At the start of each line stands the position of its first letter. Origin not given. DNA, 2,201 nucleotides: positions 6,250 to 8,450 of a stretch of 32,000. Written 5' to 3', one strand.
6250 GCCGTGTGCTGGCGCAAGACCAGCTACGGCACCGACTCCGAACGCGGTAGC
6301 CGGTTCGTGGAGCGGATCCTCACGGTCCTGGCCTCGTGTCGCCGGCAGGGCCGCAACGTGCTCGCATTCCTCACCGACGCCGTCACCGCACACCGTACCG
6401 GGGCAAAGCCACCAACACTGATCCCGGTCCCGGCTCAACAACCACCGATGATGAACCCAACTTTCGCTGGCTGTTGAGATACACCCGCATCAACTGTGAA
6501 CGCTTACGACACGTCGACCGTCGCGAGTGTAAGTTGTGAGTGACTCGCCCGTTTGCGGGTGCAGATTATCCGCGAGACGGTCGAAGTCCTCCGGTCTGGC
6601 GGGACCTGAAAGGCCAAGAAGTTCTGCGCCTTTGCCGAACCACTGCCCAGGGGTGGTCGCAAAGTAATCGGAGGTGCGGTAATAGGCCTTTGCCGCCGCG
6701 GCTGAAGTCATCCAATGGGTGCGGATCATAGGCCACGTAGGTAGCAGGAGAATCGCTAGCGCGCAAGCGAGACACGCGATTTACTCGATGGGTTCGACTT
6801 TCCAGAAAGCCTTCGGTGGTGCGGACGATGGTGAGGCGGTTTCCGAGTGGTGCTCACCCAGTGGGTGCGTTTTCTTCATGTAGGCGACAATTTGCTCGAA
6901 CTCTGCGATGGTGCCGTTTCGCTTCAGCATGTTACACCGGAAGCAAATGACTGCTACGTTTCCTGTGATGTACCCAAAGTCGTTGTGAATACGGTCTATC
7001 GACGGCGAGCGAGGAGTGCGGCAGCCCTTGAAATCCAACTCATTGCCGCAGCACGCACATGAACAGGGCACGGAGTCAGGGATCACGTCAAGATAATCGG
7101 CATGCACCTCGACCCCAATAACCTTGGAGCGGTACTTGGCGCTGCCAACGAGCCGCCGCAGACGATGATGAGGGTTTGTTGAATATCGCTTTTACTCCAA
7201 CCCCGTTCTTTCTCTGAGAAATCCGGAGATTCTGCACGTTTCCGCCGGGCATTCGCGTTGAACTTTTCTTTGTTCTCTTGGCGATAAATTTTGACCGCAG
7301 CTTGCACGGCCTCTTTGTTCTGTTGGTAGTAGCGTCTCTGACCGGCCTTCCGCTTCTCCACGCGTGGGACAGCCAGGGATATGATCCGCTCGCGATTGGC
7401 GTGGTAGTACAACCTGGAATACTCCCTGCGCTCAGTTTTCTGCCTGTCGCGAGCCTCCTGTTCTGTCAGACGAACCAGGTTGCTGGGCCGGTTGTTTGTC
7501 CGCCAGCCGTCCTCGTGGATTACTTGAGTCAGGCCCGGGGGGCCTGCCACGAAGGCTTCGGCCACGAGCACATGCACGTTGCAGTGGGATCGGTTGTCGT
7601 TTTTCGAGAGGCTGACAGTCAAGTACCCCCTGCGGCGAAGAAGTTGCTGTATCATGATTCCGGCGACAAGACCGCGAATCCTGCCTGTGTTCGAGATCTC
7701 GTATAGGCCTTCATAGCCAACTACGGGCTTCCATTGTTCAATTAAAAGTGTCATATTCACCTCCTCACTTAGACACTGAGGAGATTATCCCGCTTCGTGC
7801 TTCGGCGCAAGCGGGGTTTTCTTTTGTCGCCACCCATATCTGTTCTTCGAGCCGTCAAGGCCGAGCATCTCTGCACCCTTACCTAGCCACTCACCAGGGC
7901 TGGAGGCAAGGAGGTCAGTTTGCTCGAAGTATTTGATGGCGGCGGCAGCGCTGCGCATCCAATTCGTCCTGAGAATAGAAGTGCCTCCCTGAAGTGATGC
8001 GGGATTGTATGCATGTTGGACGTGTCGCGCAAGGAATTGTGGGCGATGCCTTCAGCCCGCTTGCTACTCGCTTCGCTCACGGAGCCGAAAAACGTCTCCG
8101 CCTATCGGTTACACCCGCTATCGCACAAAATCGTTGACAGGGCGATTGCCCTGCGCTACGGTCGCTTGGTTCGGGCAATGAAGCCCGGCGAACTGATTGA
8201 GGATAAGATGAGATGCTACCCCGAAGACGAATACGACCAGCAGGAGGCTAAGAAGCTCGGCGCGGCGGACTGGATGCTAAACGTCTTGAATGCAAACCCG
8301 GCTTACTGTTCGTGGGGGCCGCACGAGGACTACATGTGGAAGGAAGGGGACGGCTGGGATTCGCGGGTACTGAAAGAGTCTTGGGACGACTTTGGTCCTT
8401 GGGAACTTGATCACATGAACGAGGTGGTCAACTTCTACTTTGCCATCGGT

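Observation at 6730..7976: Nuclease cassette flanked by two diverged copies of the relaxase 5' end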

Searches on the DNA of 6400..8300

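Call 79: search_rna_families(source=window, start=6400, end=8300, threshold=evalue, max_evalue=1)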
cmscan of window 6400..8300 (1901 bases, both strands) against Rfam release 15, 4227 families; matches with E-value up to 1: 2.
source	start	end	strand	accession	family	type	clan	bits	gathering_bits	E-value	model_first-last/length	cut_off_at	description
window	7757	7824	+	RF02837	anti-hemB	Gene; sRNA;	-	18.6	49.5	0.25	1-81/81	no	Burkholderia RNA 7 (anti-hemB)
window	6444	6472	+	RF01136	sR28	Gene; snRNA; snoRNA; CD-box;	-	15.5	39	0.41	27-55/55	no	Small nucleolar RNA sR28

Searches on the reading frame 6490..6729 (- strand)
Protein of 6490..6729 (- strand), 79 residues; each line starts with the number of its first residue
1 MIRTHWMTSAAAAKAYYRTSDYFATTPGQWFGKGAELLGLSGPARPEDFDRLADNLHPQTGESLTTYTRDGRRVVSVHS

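Call 6: search_protein_families(library=pfam, proteins=[window:6490-6729:-], max_evalue=0.01)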
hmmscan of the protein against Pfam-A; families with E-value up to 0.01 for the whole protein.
window:6490-6729:- (79 aa): 1 family
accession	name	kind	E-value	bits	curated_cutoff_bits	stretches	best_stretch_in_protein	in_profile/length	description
PF08751.17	TrwC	-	9.2e-11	42.3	25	1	11-70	2-69/286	TrwC relaxase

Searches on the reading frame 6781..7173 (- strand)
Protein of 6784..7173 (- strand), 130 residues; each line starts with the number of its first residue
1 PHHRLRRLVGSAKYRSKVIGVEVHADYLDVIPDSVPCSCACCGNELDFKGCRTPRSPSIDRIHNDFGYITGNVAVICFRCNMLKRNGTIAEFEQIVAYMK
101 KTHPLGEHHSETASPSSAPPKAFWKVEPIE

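Call 6: search_protein_families(library=pfam, proteins=[window:6781-7107:-], max_evalue=0.01)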
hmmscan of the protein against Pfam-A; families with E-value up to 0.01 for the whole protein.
window:6781-7107:- (108 aa): 0 families

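Call 56: search_protein_families(library=pfam, proteins=[window:6784-7173:-], max_evalue=5)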
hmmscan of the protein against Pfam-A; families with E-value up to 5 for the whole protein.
seq(130 aa): 0 families

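Call 66: search_protein_families(library=phrogs, proteins=[window:6784-7173:-], max_evalue=0.01)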
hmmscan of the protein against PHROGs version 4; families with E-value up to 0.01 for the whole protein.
seq(130 aa): 5 families
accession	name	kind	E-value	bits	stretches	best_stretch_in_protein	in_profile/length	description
phrog_3322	-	DNA, RNA and nucleotide metabolism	5e-18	66.5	1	5-104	52-153/162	endonuclease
phrog_1035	-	DNA, RNA and nucleotide metabolism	2.3e-13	51.6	1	12-100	133-226/271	endonuclease VII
phrog_1400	-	moron, auxiliary metabolic gene and host takeover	4.8e-08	34.2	1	4-102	12-104/251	Srd anti-sigma factor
phrog_3118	-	DNA, RNA and nucleotide metabolism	2.1e-07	31.7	1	39-85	51-97/287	HNH endonuclease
phrog_1271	-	DNA, RNA and nucleotide metabolism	0.0071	16.8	1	38-113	268-339/361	HNH endonuclease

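Call 67: search_protein_families(library=ncbifam, proteins=[window:6784-7173:-], max_evalue=0.01)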
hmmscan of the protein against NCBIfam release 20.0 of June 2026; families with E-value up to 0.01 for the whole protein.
seq(130 aa): 0 families
